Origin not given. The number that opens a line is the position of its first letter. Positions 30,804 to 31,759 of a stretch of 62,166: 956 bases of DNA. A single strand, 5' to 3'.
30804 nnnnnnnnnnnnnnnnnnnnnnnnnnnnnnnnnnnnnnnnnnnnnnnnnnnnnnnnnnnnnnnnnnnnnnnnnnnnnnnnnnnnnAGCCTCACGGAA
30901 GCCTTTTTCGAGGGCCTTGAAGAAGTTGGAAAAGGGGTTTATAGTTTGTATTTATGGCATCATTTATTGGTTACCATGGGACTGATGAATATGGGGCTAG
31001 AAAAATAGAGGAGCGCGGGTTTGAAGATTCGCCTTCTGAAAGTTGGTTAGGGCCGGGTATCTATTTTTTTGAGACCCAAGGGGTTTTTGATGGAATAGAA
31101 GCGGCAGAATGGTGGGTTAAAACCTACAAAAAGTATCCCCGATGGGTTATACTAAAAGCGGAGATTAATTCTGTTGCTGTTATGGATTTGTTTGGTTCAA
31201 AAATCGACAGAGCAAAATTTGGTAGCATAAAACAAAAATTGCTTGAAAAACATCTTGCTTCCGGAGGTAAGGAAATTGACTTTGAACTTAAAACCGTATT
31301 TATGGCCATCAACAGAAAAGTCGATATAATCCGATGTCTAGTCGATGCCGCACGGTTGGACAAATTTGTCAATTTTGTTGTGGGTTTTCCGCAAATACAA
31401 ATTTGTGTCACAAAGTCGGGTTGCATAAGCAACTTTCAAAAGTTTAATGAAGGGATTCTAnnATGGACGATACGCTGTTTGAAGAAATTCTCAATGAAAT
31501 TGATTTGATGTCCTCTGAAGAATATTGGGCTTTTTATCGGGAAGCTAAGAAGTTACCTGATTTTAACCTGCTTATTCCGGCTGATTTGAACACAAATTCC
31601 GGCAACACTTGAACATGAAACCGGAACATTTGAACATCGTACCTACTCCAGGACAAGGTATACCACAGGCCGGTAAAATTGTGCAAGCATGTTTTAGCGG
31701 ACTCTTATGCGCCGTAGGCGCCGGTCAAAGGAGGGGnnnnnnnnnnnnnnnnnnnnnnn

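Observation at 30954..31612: DUF3990-like gene with a translationally coupled small partner ORF, the latter truncated by the IS21 insertion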

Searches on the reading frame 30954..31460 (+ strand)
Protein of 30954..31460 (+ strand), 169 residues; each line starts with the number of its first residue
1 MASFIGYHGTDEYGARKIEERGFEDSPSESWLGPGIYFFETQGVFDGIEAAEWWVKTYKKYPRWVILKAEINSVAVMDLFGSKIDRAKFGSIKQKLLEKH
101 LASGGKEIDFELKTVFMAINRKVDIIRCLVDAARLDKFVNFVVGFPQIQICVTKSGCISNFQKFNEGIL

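Call 5: search_protein_families(library=pfam, proteins=[window:30954-31460:+], max_evalue=10)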
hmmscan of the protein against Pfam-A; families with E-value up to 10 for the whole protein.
seq(169 aa): 0 families

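Call 7: find_homologous_proteins(query=window:30954-31460:+, max_evalue=0.01)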
Query seq(169 aa) (169 aa): 58 proteins with E <= 0.01 among 82 candidates.
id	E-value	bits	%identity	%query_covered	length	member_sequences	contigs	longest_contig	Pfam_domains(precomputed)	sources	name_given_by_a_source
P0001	1.3e-109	382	100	100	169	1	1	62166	-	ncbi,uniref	ncbi:hypothetical protein LQZ19_00165 [Treponema primitia]|uniref:hypothetical protein n=1 Tax=Trepo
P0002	6.3e-86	305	78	100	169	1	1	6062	-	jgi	jgi:hypothetical protein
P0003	2.6e-79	283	74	100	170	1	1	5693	-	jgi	jgi:hypothetical protein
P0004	1.5e-78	281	72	100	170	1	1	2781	-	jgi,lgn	jgi:hypothetical protein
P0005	5.8e-76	272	70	99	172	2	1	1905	-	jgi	jgi:hypothetical protein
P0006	9.5e-75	268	69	96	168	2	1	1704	-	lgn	-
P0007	1.0e-74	268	71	96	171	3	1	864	-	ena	-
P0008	6.3e-74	266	70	100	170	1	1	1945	-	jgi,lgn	jgi:hypothetical protein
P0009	2.7e-73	264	74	92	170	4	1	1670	-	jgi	-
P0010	2.9e-73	263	68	99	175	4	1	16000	-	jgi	jgi:hypothetical protein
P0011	2.2e-72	261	68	95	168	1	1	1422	-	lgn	-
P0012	6.5e-71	256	71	92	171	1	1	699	-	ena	-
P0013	1.8e-70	254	67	96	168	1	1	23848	-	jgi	jgi:hypothetical protein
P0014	1.8e-70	254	72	92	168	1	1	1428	-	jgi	jgi:hypothetical protein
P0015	9.2e-70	252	66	100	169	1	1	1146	-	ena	-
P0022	1.1e-68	249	70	92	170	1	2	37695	-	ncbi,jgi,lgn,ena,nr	ncbi:MAG: hypothetical protein FWD78_08165 [Treponema sp.]|nr:hypothetical protein [Treponema sp.]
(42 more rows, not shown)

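Call 8: search_protein_families(library=ncbifam, proteins=[window:30954-31460:+], max_evalue=10)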
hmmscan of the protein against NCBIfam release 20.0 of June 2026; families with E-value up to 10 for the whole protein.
seq(169 aa): 0 families

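Call 9: find_encoding_contigs(protein=P0022, flank=4000, max_places=3)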
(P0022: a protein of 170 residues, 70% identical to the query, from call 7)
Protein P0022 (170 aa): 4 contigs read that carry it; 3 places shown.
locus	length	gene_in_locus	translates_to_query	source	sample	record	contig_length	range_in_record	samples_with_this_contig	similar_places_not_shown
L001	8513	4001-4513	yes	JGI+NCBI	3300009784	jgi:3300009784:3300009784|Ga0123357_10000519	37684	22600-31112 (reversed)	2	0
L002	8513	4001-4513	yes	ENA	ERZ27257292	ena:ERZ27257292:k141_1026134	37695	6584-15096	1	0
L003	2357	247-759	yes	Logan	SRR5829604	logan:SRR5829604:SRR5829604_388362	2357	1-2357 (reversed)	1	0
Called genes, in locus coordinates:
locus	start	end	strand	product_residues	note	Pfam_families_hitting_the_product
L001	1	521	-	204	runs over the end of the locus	PF00574:CLP_protease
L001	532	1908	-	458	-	PF05697:Trigger_N, PF00254:FKBP_C (weak), PF05698:Trigger_C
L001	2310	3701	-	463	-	PF01522:Polysacc_deac_1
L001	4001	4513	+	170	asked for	-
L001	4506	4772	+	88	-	-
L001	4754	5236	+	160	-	-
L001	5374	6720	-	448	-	PF16173:DUF4874, PF16116:DUF4832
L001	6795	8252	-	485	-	PF16933:PelG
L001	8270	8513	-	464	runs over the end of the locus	PF11997:DUF3492, PF13439:Glyco_transf_4 (weak), PF00534:Glycos_transf_1, PF13692:Glyco_trans_1_4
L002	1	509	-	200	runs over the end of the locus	PF00574:CLP_protease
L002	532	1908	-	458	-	PF05697:Trigger_N, PF00254:FKBP_C (weak), PF05698:Trigger_C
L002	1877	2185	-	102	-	-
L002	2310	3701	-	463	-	PF01522:Polysacc_deac_1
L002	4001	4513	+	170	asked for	-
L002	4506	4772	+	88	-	-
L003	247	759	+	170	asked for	-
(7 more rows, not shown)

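Call 10: find_encoding_contigs(protein=P0002, flank=4000, max_places=3)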
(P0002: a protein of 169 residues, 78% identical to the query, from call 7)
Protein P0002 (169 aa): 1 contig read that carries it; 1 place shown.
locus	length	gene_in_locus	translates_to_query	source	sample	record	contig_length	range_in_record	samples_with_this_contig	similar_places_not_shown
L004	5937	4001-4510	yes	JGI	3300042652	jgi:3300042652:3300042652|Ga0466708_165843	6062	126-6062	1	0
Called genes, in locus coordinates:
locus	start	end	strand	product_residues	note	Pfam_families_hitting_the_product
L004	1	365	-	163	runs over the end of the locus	?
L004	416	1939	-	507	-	-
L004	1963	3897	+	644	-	-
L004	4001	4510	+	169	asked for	-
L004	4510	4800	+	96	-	-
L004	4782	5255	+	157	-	PF02556:SecB (weak)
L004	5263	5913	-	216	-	PF01926:MMR_HSR1, PF12631:MnmE_helical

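Call 11: find_encoding_contigs(protein=P0013, flank=4000, max_places=3)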
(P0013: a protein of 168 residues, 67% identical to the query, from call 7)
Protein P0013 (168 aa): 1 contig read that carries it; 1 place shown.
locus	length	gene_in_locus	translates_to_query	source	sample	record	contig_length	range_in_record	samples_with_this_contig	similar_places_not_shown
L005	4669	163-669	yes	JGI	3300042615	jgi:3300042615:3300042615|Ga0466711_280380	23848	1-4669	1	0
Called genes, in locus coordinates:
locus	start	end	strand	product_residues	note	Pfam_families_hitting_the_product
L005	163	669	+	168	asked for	-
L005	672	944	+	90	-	-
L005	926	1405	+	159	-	-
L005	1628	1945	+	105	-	-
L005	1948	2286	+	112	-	-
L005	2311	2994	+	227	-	PF05265:DUF723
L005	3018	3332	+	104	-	-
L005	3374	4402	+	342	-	-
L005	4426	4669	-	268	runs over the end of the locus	-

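Call 17: search_protein_families(library=padloc, proteins=[window:30954-31460:+], max_evalue=10)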
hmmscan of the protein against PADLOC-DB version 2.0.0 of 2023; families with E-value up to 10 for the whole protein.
seq(169 aa): 1 family
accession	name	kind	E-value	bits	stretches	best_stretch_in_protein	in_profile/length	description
PDLC04068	PD-T4-9_A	-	5e-08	31.3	1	17-106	18-104/187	-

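Call 30: predict_structure(alignment_id=A1)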
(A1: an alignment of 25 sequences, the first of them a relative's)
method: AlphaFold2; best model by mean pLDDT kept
length: 169 residues; sequences in the alignment: 25
mean_pLDDT: 92.1   pTM: 0.87
mean pLDDT of the five models: 92.1, 91.3, 91.1, 90.8, 90.8
residues with pLDDT >= 90: 137; 70-90: 21; 50-70: 11; < 50: 0
segments of 3 or more residues with pLDDT < 50: none
pLDDT, mean of each block of 10 residues (from residue 1): 97 98 91 94 95 95 98 97 95 96 94 90 94 56 82 97 97
secondary structure, 60 per line:
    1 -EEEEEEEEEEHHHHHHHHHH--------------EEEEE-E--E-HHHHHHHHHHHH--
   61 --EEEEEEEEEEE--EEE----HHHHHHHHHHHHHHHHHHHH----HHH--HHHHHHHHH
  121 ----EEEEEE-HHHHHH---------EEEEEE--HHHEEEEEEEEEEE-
elements in order: E2-11 H12-21 E36-40 H47-58 E63-73 E76-78 H83-102 H112-120 E125-130 H132-137 E147-152 E158-168

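Call 33: search_solved_structures(query=A1, max_evalue=10, show_alignments=2)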
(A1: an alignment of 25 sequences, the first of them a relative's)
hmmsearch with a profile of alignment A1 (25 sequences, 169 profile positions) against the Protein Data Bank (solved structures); distinct sequences matched with E-value up to 10: 18.
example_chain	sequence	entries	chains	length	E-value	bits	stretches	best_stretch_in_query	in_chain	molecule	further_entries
9frp_A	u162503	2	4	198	0.011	19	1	7-41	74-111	Protein mono-ADP-ribosyltransferase PARP10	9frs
5lx6_A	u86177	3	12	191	0.013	18.8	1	7-40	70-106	Poly [ADP-ribose] polymerase 10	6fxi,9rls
3hkv_A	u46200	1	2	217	0.013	18.8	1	7-41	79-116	Poly [ADP-ribose] polymerase 10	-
9evs_1H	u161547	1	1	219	0.18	15.1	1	74-164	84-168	bL9m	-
3al0_B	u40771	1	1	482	0.35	14.1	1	38-136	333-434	Aspartyl/glutamyl-tRNA(Asn/Gln) amidotransferase subunit B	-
9ifv_A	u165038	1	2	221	0.7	13.2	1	7-39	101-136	Protein mono-ADP-ribosyltransferase PARP15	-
4py4_A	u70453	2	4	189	0.77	13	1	7-39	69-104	Poly [ADP-ribose] polymerase 14 | Isoform 1 of Protein mono-ADP-ribosyltransferase PARP14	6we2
3goy_A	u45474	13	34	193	0.79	13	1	7-39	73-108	Poly [ADP-ribose] polymerase 14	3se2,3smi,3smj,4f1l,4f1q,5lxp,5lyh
6we3_A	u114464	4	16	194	0.8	13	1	7-39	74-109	Protein mono-ADP-ribosyltransferase PARP14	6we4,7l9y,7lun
5v7t_A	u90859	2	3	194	0.8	13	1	7-39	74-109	Poly [ADP-ribose] polymerase 14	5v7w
2n35_A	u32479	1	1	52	0.87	12.8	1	52-98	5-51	Albumin binding protein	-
7sq4_A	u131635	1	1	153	1.1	12.6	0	82-134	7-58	Designed trefoil knot protein, variant 2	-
3fpp_A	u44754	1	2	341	2.4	11.4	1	68-149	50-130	Macrolide-specific efflux protein macA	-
5nik_D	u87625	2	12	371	2.7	11.3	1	68-149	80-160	Macrolide export protein MacA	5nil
9qgy_G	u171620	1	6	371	3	11.1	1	68-149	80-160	Macrolide export protein MacA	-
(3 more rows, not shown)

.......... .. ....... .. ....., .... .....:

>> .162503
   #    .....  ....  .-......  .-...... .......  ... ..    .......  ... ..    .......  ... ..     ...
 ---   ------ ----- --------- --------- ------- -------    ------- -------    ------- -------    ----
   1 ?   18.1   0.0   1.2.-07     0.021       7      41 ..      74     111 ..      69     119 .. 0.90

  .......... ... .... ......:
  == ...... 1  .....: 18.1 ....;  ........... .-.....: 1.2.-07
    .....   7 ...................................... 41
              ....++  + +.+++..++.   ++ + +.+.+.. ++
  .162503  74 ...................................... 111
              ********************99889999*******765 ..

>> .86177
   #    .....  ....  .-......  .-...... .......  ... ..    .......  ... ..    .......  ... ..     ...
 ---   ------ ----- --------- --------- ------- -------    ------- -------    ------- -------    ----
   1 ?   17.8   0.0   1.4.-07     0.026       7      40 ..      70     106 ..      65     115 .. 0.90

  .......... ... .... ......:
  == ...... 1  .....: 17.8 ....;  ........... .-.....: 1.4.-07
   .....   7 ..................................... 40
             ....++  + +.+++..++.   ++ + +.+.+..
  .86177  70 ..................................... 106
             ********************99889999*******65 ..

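Call 38: find_related_loci(query=A1, collection=metagenome_contigs, flank=3000)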
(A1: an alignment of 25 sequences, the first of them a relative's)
Query A1 (169 aa) in metagenome_contigs; peptide patterns used: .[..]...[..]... (x = any residue, [..] = any of these).
600 stretches matched a pattern (row limit reached: there are more); 367 encode a relative of the query (tblastn E <= 1e-3); the best 80 are kept; 80 distinct loci.
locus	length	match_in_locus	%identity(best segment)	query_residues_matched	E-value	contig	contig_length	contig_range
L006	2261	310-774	70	4-158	2e-75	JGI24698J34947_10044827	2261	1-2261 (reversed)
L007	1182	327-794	72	3-158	2e-78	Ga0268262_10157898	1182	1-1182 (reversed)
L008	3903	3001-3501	65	1-167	5e-73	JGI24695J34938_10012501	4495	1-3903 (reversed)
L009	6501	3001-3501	65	1-167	5e-73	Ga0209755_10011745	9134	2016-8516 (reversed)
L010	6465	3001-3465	70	4-158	6e-73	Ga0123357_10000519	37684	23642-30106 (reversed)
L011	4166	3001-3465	68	4-158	3e-71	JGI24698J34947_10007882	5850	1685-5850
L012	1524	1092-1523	70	3-146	8e-70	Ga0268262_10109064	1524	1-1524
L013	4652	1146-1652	44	3-167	3e-47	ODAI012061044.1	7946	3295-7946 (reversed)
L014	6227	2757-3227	40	3-158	2e-32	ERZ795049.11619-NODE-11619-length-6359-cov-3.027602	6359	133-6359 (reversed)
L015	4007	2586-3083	35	6-168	2e-31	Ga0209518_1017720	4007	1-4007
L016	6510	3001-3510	39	1-165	4e-31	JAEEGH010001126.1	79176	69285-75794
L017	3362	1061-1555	35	6-168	2e-28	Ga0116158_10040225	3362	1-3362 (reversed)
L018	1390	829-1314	36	1-160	2e-28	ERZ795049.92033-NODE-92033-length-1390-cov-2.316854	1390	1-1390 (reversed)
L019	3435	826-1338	35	1-167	4e-27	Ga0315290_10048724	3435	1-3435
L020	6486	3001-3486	36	1-158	4e-25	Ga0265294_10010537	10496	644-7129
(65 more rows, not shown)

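Call 39: find_related_loci(query=A1, collection=genome_contigs, flank=3000)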
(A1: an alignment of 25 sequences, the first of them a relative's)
Query A1 (169 aa) in genome_contigs; peptide patterns used: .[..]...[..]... (x = any residue, [..] = any of these).
430 stretches matched a pattern; 264 encode a relative of the query (tblastn E <= 1e-3); the best 80 are kept; 80 distinct loci.
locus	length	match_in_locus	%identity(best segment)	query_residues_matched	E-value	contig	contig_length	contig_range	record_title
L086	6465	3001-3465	70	4-158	8e-73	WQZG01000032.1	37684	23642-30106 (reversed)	MAG: Treponema sp. isolate Emb289P4bin7 Ga0123357_10000519, whole genome shotgun sequence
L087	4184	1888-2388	62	1-167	2e-71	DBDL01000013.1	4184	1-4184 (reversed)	MAG TPA_asm: Lachnoclostridium sp. UBA933 UBA933_contig_412331, whole genome shotgun sequence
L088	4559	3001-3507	44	3-167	5e-47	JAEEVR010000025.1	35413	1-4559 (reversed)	MAG: Treponema sp. isolate Tb.RUG.459 NODE_4499_length_35413_cov_3.056396, whole genome shotgun sequence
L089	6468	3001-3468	41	6-160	1e-33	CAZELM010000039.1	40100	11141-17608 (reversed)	MAG TPA_asm: uncultured bacterium isolate binchicken_co115_84 genome assembly, contig: NODE_1712_length_40100_cov_146.66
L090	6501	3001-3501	34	1-159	2e-27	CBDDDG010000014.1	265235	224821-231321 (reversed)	MAG: Salinispira sp. isolate d360f53b-5d9a-44a8-9a98-b0cd9caa4a36 genome assembly, contig: contig_14, whole genome shotg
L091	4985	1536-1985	38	5-152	6e-27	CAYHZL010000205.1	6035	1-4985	MAG TPA_asm: uncultured Chitinophagaceae bacterium isolate ERP119705_co16_460 genome assembly, contig: NODE_10397_length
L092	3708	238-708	35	4-158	2e-24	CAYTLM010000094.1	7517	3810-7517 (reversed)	MAG TPA_asm: uncultured Leptospirales bacterium isolate binchicken_co39_387 genome assembly, contig: NODE_21886_length_7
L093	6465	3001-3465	39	5-158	3e-24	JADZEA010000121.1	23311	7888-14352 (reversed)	MAG: bacterium isolate SJ803 c_000000498445, whole genome shotgun sequence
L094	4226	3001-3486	34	1-158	1e-23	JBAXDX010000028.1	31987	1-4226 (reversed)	MAG: Ignavibacteria bacterium isolate ELA230 MAG230_28, whole genome shotgun sequence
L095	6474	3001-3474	35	4-158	4e-23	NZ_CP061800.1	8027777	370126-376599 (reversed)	Desulfonema magnum strain 4be13 chromosome, complete genome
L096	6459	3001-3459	34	5-158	2e-22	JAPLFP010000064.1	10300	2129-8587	MAG: Ignavibacteriales bacterium isolate LacPavin_0920_SED5_MAG_52_10 LacPavin_0920_SED5_scaffold_459769, whole genome s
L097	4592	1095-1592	33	1-158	2e-21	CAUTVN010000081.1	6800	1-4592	MAG TPA_asm: uncultured Treponema sp. isolate ERR10228873_bin.24_MetaWRAP_v1.3_MAG genome assembly, contig: ERZ21659635.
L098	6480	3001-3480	35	4-160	3e-21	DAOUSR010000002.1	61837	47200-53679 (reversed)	MAG TPA_asm: Thioploca sp. isolate CSMAG_551 CSMAG_551_k127_1146385_length_61837_cov_15.0000, whole genome shotgun seque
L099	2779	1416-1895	31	3-162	8e-19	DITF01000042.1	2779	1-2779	MAG TPA_asm: bacterium UBP17_UBA6191 isolate UBA6191 UBA6191_contig_314407, whole genome shotgun sequence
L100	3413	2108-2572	34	4-159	4e-17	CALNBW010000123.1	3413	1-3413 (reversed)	MAG TPA_asm: uncultured Firmicutes bacterium isolate SRR1561995_bin.50_CONCOCT_v1.1_MAG genome assembly, contig: ERZ7240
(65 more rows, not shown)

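Call 49: search_protein_families(library=padloc, alignment_id=A1, max_evalue=0.001)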
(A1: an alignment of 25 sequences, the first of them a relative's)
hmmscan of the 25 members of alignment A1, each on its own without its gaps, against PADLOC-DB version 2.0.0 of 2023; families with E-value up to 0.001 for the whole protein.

A. member 1, P0001 (169 aa): 1 family
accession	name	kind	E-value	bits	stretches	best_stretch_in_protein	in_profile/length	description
PDLC04068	PD-T4-9_A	-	5e-08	31.3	1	17-106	18-104/187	-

B. families by the number of members that match (of 25 scanned): 3 families
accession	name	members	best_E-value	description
PDLC04068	PD-T4-9_A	23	3.5e-10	-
PDLC04069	PD-T4-9_A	12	3.7e-08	-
PDLC00241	LmuA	1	0.00037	DUF4297 domain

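Call 50: search_protein_families(library=pfam, alignment_id=A1, max_evalue=1)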
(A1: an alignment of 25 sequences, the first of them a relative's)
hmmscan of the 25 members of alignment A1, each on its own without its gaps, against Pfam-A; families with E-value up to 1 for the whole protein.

A. member 1, P0001 (169 aa): 0 families

B. families by the number of members that match (of 25 scanned): 16 families
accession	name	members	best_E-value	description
PF00644.27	PARP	5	0.0012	Poly(ADP-ribose) polymerase catalytic domain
PF24941.1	DUF7757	1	0.012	Domain of unknown function (DUF7757)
PF25385.1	HEAT_MEC1_N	1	0.018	MEC1-like, HEAT repeats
PF12479.13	DUF3698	1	0.041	Protein of unknown function (DUF3698)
PF16496.10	SWIRM-assoc_2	1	0.047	SWIRM-associated domain at the N-terminal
PF16095.11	COR-A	1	0.077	C-terminal of Roc, COR-A domain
PF14778.11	ODR4-like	1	0.078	Odorant response abnormal 4-like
PF22278.2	DUF6958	1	0.081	Family of unknown function (DUF6958)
PF00875.24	DNA_photolyase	1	0.088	DNA photolyase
PF17829.7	GH115_C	1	0.089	Glycosyl hydrolase family 115 C-terminal domain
PF19541.4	DUF6065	1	0.096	Family of unknown function (DUF6065)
PF17363.7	DUF5388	1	0.11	Family of unknown function (DUF5388)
PF15432.12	Sec-ASP3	1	0.12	Accessory Sec secretory system ASP3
PF18828.6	LPD15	1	0.13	Large polyvalent-protein-associated domain 15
PF18928.5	DUF5677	1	0.3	Family of unknown function (DUF5677)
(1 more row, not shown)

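Call 75: search_dna_similar(query=window:30954-31460:+, collection=plasmids, mode=protein, max_evalue=0.001, max_rows=12)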
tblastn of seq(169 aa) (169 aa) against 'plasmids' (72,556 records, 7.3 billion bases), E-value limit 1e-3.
No match.

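Call 76: search_dna_similar(query=window:30954-31460:+, collection=phages, mode=protein, max_evalue=0.01, max_rows=12)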
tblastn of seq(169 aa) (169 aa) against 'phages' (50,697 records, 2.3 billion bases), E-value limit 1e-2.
No match.

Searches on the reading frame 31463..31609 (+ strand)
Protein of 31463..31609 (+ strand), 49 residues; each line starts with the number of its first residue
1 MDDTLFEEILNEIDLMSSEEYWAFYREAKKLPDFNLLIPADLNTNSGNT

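Call 5: search_protein_families(library=pfam, proteins=[window:31463-31609:+], max_evalue=10)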
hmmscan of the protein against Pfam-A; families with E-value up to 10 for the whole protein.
seq(49 aa): 1 family
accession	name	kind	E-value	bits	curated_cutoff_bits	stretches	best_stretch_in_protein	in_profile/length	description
PF19807.5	DUF6290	-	0.045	14.4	27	1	3-29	33-60/72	Family of unknown function (DUF6290)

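Call 8: search_protein_families(library=ncbifam, proteins=[window:31463-31609:+], max_evalue=10)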
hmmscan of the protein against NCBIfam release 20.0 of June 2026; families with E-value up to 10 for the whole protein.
seq(49 aa): 0 families

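Call 72: predict_structure(protein=window:31463-31609:+)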
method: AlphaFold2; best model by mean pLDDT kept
length: 49 residues; sequences in the alignment: 1
mean_pLDDT: 72.3   pTM: 0.35
mean pLDDT of the five models: 72.3, 66.8, 66.7, 60.6, 59.4
residues with pLDDT >= 90: 0; 70-90: 31; 50-70: 16; < 50: 2
segments of 3 or more residues with pLDDT < 50: none
pLDDT, mean of each block of 10 residues (from residue 1): 76 81 82 67 54
secondary structure, 60 per line:
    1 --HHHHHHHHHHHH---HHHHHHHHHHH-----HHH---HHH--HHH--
elements in order: H3-14 H18-28
